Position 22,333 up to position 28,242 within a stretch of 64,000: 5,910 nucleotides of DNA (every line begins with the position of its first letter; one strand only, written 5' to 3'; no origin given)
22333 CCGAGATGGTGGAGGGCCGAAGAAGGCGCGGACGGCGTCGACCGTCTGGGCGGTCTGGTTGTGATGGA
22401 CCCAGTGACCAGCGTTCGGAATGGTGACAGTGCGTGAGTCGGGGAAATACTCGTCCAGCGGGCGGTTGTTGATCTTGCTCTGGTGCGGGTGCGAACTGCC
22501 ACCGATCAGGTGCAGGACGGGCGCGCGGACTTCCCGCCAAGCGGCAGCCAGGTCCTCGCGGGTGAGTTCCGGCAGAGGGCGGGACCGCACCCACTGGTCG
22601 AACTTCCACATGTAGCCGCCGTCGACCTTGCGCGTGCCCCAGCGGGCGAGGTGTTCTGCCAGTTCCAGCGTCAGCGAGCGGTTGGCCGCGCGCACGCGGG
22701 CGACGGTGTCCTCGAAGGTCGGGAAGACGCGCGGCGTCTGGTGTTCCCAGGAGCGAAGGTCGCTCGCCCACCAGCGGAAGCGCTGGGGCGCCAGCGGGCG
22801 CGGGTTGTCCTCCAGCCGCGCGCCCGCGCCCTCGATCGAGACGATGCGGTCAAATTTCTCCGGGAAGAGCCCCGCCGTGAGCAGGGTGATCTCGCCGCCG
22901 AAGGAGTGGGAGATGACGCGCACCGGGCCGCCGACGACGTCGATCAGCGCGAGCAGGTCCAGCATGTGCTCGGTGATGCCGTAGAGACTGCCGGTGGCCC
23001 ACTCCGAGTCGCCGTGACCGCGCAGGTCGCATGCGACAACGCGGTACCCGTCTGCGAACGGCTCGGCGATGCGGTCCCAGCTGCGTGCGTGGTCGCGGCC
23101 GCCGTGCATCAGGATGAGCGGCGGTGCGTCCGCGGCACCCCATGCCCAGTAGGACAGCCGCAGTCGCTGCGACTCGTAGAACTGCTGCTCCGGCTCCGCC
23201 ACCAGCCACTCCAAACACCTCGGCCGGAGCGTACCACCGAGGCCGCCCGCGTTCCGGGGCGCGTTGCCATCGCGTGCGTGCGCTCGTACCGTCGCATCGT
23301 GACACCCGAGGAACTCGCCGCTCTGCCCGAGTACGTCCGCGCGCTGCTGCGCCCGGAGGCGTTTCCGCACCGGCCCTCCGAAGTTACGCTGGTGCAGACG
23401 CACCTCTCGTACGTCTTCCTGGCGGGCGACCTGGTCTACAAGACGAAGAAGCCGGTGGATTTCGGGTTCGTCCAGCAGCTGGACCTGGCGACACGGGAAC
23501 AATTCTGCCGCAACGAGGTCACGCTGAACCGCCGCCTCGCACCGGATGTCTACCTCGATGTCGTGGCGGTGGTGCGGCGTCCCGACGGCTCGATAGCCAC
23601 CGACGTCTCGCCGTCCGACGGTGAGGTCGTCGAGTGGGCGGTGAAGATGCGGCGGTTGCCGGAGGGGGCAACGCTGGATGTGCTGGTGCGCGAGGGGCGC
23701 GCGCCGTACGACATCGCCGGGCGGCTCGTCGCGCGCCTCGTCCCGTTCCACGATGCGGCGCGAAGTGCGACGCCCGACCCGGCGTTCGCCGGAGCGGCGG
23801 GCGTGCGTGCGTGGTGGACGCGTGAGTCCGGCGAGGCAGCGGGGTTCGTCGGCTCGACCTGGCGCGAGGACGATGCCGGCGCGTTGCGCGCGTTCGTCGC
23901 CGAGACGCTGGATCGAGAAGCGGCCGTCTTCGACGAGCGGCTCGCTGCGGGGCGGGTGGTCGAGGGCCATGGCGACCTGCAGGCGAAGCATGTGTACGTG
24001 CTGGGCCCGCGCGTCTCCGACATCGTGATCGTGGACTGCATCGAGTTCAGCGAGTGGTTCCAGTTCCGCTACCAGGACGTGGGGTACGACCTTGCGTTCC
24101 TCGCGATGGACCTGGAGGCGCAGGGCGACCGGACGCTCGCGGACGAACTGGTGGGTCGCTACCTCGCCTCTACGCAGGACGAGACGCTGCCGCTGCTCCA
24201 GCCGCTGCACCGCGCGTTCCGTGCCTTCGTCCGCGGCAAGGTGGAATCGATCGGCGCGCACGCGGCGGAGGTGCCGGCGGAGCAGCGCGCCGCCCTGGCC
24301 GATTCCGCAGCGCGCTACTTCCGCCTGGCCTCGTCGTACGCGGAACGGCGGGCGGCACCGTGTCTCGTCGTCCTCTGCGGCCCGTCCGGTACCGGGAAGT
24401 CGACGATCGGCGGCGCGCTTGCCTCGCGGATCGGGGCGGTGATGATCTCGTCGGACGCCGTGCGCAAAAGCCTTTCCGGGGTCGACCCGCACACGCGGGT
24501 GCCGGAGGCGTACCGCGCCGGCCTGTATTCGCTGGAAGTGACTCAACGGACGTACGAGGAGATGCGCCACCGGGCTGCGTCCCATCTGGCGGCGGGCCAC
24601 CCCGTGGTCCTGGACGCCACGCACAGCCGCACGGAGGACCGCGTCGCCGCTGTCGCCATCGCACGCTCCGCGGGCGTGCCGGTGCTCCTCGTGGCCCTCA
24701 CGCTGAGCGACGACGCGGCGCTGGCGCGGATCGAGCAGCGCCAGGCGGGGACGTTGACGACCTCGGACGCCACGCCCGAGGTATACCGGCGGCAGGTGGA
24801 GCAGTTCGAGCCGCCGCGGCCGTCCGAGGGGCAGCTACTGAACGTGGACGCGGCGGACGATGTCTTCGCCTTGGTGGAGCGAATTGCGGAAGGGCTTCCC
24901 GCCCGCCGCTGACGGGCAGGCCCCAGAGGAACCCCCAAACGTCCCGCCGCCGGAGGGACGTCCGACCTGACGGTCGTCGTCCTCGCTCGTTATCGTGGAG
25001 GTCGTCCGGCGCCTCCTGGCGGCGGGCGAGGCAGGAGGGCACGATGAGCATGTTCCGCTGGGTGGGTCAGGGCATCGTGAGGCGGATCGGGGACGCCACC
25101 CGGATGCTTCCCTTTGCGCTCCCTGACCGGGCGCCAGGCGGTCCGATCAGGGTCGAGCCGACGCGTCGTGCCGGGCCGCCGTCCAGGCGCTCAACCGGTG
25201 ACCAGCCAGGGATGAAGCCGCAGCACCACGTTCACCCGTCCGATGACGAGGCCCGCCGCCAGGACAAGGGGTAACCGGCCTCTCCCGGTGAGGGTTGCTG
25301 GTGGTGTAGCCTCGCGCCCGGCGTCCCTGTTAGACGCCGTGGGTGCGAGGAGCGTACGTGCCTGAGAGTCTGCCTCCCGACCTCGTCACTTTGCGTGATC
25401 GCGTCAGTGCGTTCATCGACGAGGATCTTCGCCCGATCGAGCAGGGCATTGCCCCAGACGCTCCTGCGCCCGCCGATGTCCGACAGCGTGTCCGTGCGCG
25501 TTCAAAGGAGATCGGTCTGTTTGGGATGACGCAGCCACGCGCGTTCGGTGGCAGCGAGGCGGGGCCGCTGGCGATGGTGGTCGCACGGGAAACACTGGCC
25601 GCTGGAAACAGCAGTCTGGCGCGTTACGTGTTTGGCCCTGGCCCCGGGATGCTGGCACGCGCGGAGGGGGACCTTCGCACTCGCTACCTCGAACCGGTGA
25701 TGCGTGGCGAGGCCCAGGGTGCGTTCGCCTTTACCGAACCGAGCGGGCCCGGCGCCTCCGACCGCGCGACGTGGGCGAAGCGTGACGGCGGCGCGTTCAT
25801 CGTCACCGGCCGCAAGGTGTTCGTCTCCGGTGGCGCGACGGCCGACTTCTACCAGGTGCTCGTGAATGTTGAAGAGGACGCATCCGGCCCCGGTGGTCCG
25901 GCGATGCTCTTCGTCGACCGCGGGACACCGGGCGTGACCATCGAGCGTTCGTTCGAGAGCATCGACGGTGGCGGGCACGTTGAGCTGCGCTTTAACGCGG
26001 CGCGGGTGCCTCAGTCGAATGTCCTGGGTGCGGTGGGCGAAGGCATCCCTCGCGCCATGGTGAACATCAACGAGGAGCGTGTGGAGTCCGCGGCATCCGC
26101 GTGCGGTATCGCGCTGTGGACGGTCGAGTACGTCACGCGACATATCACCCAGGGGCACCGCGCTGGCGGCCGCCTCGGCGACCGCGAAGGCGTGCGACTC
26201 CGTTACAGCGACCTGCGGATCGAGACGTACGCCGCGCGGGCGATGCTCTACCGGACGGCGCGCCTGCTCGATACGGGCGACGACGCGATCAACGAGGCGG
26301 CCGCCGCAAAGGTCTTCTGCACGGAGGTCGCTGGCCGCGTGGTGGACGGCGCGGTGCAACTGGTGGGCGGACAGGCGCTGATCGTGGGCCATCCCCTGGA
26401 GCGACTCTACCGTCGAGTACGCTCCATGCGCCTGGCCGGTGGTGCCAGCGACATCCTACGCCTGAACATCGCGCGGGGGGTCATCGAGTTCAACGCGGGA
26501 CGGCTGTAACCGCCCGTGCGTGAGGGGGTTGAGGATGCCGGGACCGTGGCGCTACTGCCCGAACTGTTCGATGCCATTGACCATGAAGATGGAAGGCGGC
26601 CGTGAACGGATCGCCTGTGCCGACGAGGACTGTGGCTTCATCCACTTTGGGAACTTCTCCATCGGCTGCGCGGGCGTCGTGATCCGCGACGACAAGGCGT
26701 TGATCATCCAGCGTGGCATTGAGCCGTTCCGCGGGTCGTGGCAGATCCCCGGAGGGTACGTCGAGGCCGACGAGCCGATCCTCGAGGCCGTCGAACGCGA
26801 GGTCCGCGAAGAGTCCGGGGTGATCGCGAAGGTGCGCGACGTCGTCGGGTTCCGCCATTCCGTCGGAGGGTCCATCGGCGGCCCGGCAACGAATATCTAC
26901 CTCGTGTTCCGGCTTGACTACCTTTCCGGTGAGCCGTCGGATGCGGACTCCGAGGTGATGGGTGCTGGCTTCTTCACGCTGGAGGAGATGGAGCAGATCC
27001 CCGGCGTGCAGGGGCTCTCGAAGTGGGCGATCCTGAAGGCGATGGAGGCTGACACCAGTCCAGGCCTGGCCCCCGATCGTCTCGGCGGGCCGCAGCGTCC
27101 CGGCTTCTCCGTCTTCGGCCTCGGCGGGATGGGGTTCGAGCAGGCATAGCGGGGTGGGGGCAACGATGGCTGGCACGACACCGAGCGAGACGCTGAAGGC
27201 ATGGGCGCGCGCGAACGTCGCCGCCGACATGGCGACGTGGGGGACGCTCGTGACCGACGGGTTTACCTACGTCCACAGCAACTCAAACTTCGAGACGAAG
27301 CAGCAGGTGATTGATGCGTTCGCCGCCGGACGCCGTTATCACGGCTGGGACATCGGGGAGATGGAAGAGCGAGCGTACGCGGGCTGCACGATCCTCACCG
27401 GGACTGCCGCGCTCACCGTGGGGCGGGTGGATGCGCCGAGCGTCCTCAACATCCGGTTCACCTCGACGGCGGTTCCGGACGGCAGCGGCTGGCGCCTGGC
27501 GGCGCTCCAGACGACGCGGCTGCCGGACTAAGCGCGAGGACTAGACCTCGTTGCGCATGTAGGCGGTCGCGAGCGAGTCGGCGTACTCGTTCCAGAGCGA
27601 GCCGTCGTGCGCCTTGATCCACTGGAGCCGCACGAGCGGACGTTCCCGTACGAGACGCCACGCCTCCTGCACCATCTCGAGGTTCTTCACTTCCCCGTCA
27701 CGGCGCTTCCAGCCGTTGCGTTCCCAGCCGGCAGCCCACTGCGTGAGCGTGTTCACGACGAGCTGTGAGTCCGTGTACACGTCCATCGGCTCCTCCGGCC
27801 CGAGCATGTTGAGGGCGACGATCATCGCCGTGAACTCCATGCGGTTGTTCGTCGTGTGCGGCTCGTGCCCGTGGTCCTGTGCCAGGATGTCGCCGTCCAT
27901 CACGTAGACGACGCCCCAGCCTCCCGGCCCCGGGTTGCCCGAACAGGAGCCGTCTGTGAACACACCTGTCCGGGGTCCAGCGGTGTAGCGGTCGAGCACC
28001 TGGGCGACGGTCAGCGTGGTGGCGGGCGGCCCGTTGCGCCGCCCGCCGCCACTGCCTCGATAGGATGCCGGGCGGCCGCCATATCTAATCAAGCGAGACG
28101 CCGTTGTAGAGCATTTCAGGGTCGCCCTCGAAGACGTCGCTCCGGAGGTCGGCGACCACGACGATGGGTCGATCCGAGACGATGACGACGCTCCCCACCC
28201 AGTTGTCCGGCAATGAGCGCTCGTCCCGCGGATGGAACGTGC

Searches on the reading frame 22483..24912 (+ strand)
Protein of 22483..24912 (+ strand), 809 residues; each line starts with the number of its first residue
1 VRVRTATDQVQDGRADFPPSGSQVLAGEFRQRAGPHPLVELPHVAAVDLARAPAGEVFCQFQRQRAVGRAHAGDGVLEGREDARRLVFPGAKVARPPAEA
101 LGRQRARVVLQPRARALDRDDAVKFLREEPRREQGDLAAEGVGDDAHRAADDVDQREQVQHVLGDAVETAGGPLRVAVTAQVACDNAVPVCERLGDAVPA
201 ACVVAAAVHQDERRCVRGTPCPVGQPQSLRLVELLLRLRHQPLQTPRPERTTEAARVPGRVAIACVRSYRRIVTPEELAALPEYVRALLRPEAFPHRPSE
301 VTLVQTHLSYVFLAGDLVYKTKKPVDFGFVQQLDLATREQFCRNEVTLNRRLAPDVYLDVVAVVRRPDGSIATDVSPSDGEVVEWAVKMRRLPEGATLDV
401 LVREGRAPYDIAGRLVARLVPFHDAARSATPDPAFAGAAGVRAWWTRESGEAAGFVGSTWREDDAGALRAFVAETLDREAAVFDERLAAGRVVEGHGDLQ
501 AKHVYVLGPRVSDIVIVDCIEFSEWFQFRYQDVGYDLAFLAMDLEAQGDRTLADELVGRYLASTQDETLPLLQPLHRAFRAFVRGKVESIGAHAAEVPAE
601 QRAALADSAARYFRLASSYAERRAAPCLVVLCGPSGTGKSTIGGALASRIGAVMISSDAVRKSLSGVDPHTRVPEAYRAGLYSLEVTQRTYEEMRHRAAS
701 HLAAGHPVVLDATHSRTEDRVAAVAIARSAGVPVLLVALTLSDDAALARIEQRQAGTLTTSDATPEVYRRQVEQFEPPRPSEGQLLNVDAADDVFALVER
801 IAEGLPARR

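Call 16: search_protein_families(library=pfam, proteins=[window:22483-24912:+], max_evalue=0.001)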
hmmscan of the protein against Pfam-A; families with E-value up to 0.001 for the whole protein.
window:22483-24912:+ (809 aa): 4 families
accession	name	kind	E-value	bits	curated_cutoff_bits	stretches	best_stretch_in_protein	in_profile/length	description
PF13671.12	AAA_33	-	7.9e-29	101.2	27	1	628-778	1-143/143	AAA domain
PF13238.12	AAA_18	-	1.6e-08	35.5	29.4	1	629-754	1-112/128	AAA domain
PF06414.18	Zeta_toxin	-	2.4e-06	27.6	22.3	1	619-757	10-147/199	Zeta toxin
PF13521.12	AAA_28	-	0.00015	22.5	27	0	629-708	2-77/164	AAA domain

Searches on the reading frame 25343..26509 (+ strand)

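Call 16: search_protein_families(library=pfam, proteins=[window:25343-26509:+], max_evalue=0.001)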
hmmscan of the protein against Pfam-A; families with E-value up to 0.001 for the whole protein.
window:25343-26509:+ (388 aa): 4 families
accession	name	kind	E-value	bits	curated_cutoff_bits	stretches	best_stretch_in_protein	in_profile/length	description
PF00441.29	Acyl-CoA_dh_1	-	1.5e-33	116.5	22.4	1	232-380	1-149/150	Acyl-CoA dehydrogenase, C-terminal domain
PF02770.24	Acyl-CoA_dh_M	-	3.6e-12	46.7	33.3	1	127-218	1-95/97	Acyl-CoA dehydrogenase, middle domain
PF02771.21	Acyl-CoA_dh_N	-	1.2e-09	38.9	22.9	1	15-123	5-113/113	Acyl-CoA dehydrogenase, N-terminal domain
PF08028.16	Acyl-CoA_dh_2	-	7e-09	36.5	22.7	1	250-360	4-124/134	Acyl-CoA dehydrogenase, C-terminal domain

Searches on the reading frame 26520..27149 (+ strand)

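Call 16: search_protein_families(library=pfam, proteins=[window:26520-27149:+], max_evalue=0.001)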
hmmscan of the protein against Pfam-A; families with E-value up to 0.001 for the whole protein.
window:26520-27149:+ (209 aa): 2 families
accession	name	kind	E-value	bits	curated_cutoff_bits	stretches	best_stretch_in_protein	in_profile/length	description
PF00293.34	NUDIX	-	3.2e-19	69.7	21.1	1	51-164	6-125/134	NUDIX domain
PF14803.11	Zn_ribbon_Nudix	-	6.5e-05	23.2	25.6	1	11-42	1-32/34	Nudix N-terminal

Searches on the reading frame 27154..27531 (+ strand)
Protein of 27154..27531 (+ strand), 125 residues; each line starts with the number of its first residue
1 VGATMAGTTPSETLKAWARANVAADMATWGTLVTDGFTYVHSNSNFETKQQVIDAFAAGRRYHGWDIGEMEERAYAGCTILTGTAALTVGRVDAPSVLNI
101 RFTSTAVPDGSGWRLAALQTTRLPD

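Call 16: search_protein_families(library=pfam, proteins=[window:27154-27531:+], max_evalue=0.001)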
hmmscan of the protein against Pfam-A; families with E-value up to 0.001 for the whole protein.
window:27154-27531:+ (125 aa): 1 family
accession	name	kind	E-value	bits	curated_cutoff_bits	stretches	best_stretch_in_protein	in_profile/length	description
PF14534.12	DUF4440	-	2.5e-09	38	25.2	1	14-115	5-107/107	Domain of unknown function (DUF4440)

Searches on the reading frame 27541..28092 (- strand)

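Call 16: search_protein_families(library=pfam, proteins=[window:27541-28092:-], max_evalue=0.001)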
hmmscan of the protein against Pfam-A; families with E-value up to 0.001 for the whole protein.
window:27541-28092:- (183 aa): 1 family
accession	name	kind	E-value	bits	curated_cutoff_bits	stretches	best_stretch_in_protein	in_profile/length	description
PF00075.30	RNase_H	-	1.6e-35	122.8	25.8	1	43-177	5-138/141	RNase H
